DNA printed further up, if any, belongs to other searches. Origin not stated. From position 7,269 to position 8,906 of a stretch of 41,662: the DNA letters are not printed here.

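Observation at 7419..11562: Three tandem, translationally coupled TagB/TagF-like paralogs, with a fourth at 19807-21174 and no CDP-alditol genes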

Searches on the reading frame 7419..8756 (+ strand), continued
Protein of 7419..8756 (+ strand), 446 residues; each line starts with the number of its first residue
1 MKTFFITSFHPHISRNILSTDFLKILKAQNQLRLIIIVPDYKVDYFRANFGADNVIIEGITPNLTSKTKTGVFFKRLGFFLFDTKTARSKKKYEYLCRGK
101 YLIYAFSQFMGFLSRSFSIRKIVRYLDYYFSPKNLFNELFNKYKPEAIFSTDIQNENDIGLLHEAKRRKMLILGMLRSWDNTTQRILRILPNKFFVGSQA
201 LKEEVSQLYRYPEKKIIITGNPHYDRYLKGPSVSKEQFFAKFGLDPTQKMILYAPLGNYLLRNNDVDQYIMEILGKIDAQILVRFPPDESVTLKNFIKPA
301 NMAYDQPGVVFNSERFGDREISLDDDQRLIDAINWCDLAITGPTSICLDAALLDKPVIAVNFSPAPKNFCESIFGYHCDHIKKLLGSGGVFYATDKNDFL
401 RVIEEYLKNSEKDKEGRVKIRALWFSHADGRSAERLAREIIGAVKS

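Call 62: get_annotated_region(hit=H39, flank=10000)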
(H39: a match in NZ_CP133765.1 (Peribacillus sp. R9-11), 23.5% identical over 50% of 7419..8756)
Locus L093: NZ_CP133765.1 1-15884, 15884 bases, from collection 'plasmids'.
description: Peribacillus sp. R9-11 plasmid pB, complete sequence
organism: Peribacillus sp. R9-11 (NCBI taxid 3073271)
taxonomy: Bacteria; Bacillota; Bacilli; Bacillales; Bacillaceae; Peribacillus; Peribacillus sp. R9-11
host: -; source: sediment; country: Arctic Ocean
typing (MOB-suite, as given by PLSDB): non-mobilizable
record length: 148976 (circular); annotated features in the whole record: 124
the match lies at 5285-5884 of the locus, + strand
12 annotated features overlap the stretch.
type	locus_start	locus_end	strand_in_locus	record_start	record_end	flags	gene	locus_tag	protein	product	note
CDS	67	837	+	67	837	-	-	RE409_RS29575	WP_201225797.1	glycosyltransferase family protein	-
CDS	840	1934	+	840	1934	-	pseG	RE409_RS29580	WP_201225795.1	UDP-2,4-diacetamido-2,4, 6-trideoxy-beta-L-altropyranose hydrolase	-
CDS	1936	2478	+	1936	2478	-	pseH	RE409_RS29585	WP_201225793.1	UDP-4-amino-4, 6-dideoxy-N-acetyl-beta-L-altrosamine N-acetyltransferase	GO:0009058 - biosynthetic process [Evidence IEA]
CDS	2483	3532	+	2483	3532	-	pseI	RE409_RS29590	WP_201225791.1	pseudaminic acid synthase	-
CDS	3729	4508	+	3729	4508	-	-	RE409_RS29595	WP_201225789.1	glycosyltransferase family 2 protein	-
CDS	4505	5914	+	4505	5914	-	-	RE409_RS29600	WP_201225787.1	spore coat protein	-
CDS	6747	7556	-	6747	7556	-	-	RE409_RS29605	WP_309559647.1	hypothetical protein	-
CDS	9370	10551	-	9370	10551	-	-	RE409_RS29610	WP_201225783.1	iron-containing alcohol dehydrogenase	-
CDS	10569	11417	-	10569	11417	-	-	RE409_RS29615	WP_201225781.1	N-acyl homoserine lactonase family protein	-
CDS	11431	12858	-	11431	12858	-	-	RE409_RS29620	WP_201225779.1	aldehyde dehydrogenase family protein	-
CDS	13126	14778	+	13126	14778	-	-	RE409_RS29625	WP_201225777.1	sigma 54-interacting transcriptional regulator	GO:0006355 - regulation of DNA-templated transcription [Evidence IEA]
CDS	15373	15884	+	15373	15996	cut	-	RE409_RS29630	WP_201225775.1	hypothetical protein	-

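Call 64: search_protein_families(library=ncbifam, proteins=[L092:11995-13386:+, L092:946-2484:+, L092:2484-4010:+, L092:4013-5437:+, L092:5446-6792:+, L093:4505-5911:+], max_evalue=0.01)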
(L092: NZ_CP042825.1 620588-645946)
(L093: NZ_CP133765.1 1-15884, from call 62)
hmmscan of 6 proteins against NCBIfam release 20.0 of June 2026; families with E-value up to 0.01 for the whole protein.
L092:11995-13386:+ (464 aa): 0 families

L092:946-2484:+ (513 aa): 0 families

L092:2484-4010:+ (509 aa): 0 families

L092:4013-5437:+ (475 aa): 1 family
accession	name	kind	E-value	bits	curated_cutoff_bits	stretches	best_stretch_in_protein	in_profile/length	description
NF046086.1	BFO_1060_trans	domain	0.0012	18.1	200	1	325-407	208-297/365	BFO_1060 family glycosyltransferase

L092:5446-6792:+ (449 aa): 2 families
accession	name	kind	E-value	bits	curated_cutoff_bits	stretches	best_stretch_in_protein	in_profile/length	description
TIGR04396.2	surf_polysacc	subfamily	5.2e-07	29.2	125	1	276-443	198-367/427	surface carbohydrate biosynthesis protein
NF046086.1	BFO_1060_trans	domain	2e-05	23.9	200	1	309-439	225-364/365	BFO_1060 family glycosyltransferase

L093:4505-5911:+ (469 aa): 3 families
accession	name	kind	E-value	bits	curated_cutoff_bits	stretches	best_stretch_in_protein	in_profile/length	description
NF046086.1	BFO_1060_trans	domain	2.3e-14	53.3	200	1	314-464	209-360/365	BFO_1060 family glycosyltransferase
TIGR04396.2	surf_polysacc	subfamily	2.7e-13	49.9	125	1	313-465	210-360/427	surface carbohydrate biosynthesis protein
NF010135.0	PRK13609.1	equivalog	5e-08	32.3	500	1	248-412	155-317/388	diglucosyl diacylglycerol synthase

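Call 65: search_protein_families(library=pfam, proteins=[L092:11995-13386:+, L092:946-2484:+, L092:2484-4010:+, L092:4013-5437:+, L092:5446-6792:+, L093:4505-5911:+], max_evalue=0.01)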
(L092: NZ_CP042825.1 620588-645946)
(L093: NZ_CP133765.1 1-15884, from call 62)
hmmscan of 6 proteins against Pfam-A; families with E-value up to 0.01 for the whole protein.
L092:11995-13386:+ (464 aa): 3 families
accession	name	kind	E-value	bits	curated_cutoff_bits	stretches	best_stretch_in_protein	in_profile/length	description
PF04464.20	Glyphos_transf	-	0.00011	21.7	22.1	1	217-459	137-365/367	CDP-Glycerol:Poly(glycerophosphate) glycerophosphotransferase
PF02350.25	Epimerase_2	-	0.002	17.5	30.6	1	227-378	134-284/347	UDP-N-acetylglucosamine 2-epimerase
PF13439.12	Glyco_transf_4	-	0.0083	16.6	28.5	0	145-243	50-162/170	Glycosyltransferase Family 4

L092:946-2484:+ (513 aa): 1 family
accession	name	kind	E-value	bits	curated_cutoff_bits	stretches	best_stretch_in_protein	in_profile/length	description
PF13579.12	Glyco_trans_4_4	-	0.0012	19.6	29.7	0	141-299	50-156/158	Glycosyl transferase 4-like domain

L092:2484-4010:+ (509 aa): 1 family
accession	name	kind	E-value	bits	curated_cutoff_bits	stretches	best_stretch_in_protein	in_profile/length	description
PF05159.20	Capsule_synth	-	9e-08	32.4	20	1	335-430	174-267/310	Capsule polysaccharide biosynthesis protein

L092:4013-5437:+ (475 aa): 0 families

L092:5446-6792:+ (449 aa): 0 families

L093:4505-5911:+ (469 aa): 2 families
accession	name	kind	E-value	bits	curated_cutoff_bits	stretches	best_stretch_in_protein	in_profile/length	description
PF05159.20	Capsule_synth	-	1.9e-07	31.3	20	1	320-395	181-260/310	Capsule polysaccharide biosynthesis protein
PF04464.20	Glyphos_transf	-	0.0023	17.4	22.1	1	312-398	217-294/367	CDP-Glycerol:Poly(glycerophosphate) glycerophosphotransferase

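Call 66: find_homologous_proteins(query=L092:11995-13386:+, max_evalue=0.00001)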
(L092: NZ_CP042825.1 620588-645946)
Query L092:11995-13386:+ (464 aa): 116 proteins with E <= 0.00001 among 8000 candidates.
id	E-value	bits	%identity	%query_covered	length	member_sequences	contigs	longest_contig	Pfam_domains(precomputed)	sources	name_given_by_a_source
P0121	0.0e+0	1060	100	100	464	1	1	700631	-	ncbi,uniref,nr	ncbi:hypothetical protein FVA81_03400 (plasmid) [Rhizobium sp. WL3]|uniref:hypothetical protein n=1 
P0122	6.9e-263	890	82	100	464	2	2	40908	-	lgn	-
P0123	6.4e-256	867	81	100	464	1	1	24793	-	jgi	jgi:hypothetical protein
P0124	2.1e-229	780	72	100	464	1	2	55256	-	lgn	-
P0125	4.0e-216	736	69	100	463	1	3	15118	-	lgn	-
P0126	4.7e-214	729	68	100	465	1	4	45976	-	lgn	-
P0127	1.6e-213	728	69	100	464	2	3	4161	PF02350.26,PF13439.13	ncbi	-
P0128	1.9e-212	724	68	100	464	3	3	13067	PF13439.13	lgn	-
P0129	9.7e-207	705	66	100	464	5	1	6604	-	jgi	jgi:hypothetical protein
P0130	4.8e-206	703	66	100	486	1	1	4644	-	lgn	-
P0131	8.4e-198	676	65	100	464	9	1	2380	PF04464.21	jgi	jgi:hypothetical protein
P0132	1.8e-192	658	63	99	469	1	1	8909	-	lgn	-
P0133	8.3e-192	656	63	100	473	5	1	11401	PF13439.13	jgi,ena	jgi:hypothetical protein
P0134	1.1e-190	652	62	100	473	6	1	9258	-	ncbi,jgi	jgi:hypothetical protein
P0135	9.7e-190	649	62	100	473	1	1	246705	-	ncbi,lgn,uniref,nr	ncbi:hypothetical protein SAMN05216350_10888 [Polaromonas sp. YR568]|uniref:hypothetical protein n=1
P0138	1.2e-188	646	63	100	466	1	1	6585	PF04464.21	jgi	jgi:hypothetical protein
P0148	3.8e-186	637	58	100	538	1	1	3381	PF04464.21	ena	-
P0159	1.5e-183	629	60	99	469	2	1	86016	PF04464.21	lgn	-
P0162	7.6e-183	626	59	100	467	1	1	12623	PF04464.21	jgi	jgi:hypothetical protein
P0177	1.1e-173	596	58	97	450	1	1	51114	PF04464.21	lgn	-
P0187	9.5e-115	402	46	98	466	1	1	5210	PF04464.21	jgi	jgi:hypothetical protein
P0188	2.8e-113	397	42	100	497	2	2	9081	PF04464.21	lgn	-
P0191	1.4e-108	382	43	96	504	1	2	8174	PF04464.21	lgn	-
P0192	7.0e-107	376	40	98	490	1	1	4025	PF13439.13,PF04464.21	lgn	-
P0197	1.5e-103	365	42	98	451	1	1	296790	PF13439.13,PF04464.21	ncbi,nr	ncbi:MAG: CDP-glycerol glycerophosphotransferase family protein [Rickettsiales bacterium]|nr:CDP-gly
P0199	3.8e-102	360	41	99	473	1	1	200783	-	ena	-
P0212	9.3e-78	280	36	95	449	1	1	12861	PF04464.21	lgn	-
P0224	7.0e-40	155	35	61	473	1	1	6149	PF04464.21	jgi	jgi:hypothetical protein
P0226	1.2e-37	148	32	71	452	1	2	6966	PF02350.26,PF04464.21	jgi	jgi:UDP-N-acetylglucosamine:LPS N-acetylglucosamine transferase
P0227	3.2e-37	146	35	64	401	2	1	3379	PF04464.21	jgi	jgi:CDP-Glycerol:Poly(glycerophosphate) glycerophosphotransferase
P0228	1.4e-35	141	28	100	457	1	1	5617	PF04464.21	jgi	jgi:hypothetical protein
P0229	7.5e-34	135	32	71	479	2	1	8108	PF04464.21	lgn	-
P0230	2.6e-31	127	30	71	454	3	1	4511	PF04464.21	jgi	jgi:hypothetical protein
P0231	2.8e-31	127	30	71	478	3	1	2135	PF04464.21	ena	-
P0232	4.0e-31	126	30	63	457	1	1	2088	PF04464.21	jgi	jgi:hypothetical protein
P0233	7.4e-31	125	29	65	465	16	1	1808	PF04464.21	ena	-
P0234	2.2e-30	124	31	66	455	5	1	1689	PF04464.21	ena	-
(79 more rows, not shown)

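Call 68: find_encoding_contigs(protein=P0135, flank=8000, max_places=1)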
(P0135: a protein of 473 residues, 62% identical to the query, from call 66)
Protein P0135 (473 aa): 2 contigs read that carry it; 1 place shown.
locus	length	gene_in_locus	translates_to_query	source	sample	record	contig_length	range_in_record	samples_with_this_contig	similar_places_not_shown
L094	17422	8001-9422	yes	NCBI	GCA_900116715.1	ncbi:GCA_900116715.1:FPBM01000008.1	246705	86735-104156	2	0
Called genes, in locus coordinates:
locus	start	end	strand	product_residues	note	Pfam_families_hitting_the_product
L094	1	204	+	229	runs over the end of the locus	PF02348:CTP_transf_3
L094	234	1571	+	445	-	-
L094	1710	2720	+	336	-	PF03102:NeuB, PF08666:SAF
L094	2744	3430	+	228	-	PF01501:Glyco_transf_8 (weak)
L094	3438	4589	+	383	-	PF02350:Epimerase_2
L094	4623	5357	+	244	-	PF02348:CTP_transf_3, PF12804:NTP_transf_3 (weak)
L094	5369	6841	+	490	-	PF01943:Polysacc_synt, PF13440:Polysacc_synt_3, PF01554:MatE (weak)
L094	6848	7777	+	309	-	PF00535:Glycos_transf_2, PF10111:Glyco_tranf_2_2, PF13641:Glyco_tranf_2_3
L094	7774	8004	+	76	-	-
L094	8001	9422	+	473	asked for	-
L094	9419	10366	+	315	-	PF01073:3Beta_HSD, PF01370:Epimerase, PF04321:RmlD_sub_bind, PF05368:NmrA, PF13460:NAD_binding_10, PF16363:GDP_Man_Dehyd, PF07993:NAD_binding_4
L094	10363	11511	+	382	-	PF13439:Glyco_transf_4, PF13579:Glyco_trans_4_4, PF20706:GT4-conflict, PF00534:Glycos_transf_1, PF13692:Glyco_trans_1_4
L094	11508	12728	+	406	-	PF13439:Glyco_transf_4, PF13579:Glyco_trans_4_4, PF00534:Glycos_transf_1, PF13692:Glyco_trans_1_4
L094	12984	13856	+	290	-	PF01370:Epimerase, PF04321:RmlD_sub_bind, PF16363:GDP_Man_Dehyd (weak)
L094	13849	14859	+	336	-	PF01073:3Beta_HSD, PF01370:Epimerase, PF02719:Polysacc_synt_2, PF04321:RmlD_sub_bind (weak), PF05368:NmrA, PF13460:NAD_binding_10, PF16363:GDP_Man_Dehyd, PF08485:Polysacc_syn_2C, +1 more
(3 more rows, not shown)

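Call 69: find_encoding_contigs(protein=P0197, flank=8000, max_places=1)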
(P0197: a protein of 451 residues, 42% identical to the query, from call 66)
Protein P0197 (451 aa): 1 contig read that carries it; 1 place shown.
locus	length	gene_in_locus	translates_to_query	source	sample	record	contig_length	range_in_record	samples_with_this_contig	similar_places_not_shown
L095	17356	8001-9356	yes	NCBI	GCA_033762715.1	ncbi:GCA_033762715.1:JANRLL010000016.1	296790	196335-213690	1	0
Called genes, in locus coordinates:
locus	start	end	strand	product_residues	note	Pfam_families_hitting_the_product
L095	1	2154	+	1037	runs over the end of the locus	-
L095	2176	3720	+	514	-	PF05159:Capsule_synth (weak)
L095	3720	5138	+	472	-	PF02350:Epimerase_2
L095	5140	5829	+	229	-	PF02348:CTP_transf_3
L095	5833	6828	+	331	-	PF03102:NeuB, PF08666:SAF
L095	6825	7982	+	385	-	PF02350:Epimerase_2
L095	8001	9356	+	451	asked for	PF13439:Glyco_transf_4 (faint), PF04464:Glyphos_transf (weak)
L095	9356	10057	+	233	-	PF02348:CTP_transf_3, PF12804:NTP_transf_3 (weak)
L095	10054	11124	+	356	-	PF00685:Sulfotransfer_1, PF13469:Sulfotransfer_3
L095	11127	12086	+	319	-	PF00685:Sulfotransfer_1, PF13469:Sulfotransfer_3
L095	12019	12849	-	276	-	PF00535:Glycos_transf_2, PF10111:Glyco_tranf_2_2, PF13641:Glyco_tranf_2_3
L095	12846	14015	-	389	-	PF01041:DegT_DnrJ_EryC1, PF00155:Aminotran_1_2 (weak)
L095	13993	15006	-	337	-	PF01073:3Beta_HSD, PF01370:Epimerase, PF02719:Polysacc_synt_2, PF04321:RmlD_sub_bind, PF05368:NmrA, PF07993:NAD_binding_4, PF16363:GDP_Man_Dehyd, PF13460:NAD_binding_10, +1 more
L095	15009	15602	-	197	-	PF00132:Hexapep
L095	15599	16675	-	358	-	PF00571:CBS (weak), PF00483:NTP_transferase, PF12804:NTP_transf_3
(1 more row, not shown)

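Call 70: find_encoding_contigs(protein=P0199, flank=8000, max_places=1)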
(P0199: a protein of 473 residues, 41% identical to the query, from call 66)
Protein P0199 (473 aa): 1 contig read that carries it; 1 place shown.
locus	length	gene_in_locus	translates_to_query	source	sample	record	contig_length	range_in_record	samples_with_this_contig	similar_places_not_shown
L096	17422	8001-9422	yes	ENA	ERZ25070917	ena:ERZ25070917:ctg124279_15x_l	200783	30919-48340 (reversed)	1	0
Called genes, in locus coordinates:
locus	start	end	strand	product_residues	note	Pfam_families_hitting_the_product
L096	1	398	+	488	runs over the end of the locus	-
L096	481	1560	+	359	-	PF13489:Methyltransf_23, PF13847:Methyltransf_31, PF08241:Methyltransf_11, PF08242:Methyltransf_12 (weak), PF13649:Methyltransf_25 (weak)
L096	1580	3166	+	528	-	PF05159:Capsule_synth (weak)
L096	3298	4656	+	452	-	-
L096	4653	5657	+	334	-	PF03102:NeuB, PF08666:SAF (weak)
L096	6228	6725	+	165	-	-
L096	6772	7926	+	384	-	PF02350:Epimerase_2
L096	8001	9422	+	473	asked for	-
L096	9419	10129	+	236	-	PF02348:CTP_transf_3, PF12804:NTP_transf_3 (weak)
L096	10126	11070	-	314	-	PF13641:Glyco_tranf_2_3, PF00535:Glycos_transf_2, PF10111:Glyco_tranf_2_2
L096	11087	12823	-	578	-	PF13522:GATase_6, PF13537:GATase_7, PF00733:Asn_synthase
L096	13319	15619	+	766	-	PF03706:LPG_synthase_TM, PF04932:Wzy_C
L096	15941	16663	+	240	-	-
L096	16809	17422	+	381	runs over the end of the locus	PF13477:Glyco_trans_4_2, PF13439:Glyco_transf_4, PF13579:Glyco_trans_4_4, PF20706:GT4-conflict, PF00534:Glycos_transf_1, PF13692:Glyco_trans_1_4, PF13524:Glyco_trans_1_2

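Call 73: search_protein_families(library=pfam, proteins=[L029:1467-1931:+, L043:1443-1955:+, L046:2522-3895:+, L053:4192-4692:+], max_evalue=0.001)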
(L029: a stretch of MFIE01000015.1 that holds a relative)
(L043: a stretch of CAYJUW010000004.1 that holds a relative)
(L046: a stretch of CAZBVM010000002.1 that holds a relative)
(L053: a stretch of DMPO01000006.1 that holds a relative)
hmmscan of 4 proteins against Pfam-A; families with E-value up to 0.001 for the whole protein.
L029:1467-1931:+ (155 aa): 2 families
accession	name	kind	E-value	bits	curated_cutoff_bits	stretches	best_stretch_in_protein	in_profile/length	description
PF01467.32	CTP_transf_like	-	3.8e-16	59.9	21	1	28-119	1-90/133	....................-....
PF06574.18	FAD_syn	-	0.00025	21.3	27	0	24-51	6-33/158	FAD synthetase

L043:1443-1955:+ (171 aa): 1 family
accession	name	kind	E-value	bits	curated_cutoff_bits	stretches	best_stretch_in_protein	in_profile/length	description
PF01467.32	CTP_transf_like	-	2.5e-11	44.4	21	1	29-162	2-130/133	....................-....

L046:2522-3895:+ (458 aa): 2 families
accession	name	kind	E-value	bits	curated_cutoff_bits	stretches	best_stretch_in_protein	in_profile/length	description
PF13714.12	PEP_mutase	-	1.9e-54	185.3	31.5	1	180-435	3-240/240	Phosphoenolpyruvate phosphomutase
PF01467.32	CTP_transf_like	-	1.2e-14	55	21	1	40-161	7-132/133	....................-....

L053:4192-4692:+ (167 aa): 1 family
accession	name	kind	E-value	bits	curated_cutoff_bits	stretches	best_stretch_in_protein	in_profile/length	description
PF01467.32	CTP_transf_like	-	2.4e-11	44.4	21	1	36-108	5-74/133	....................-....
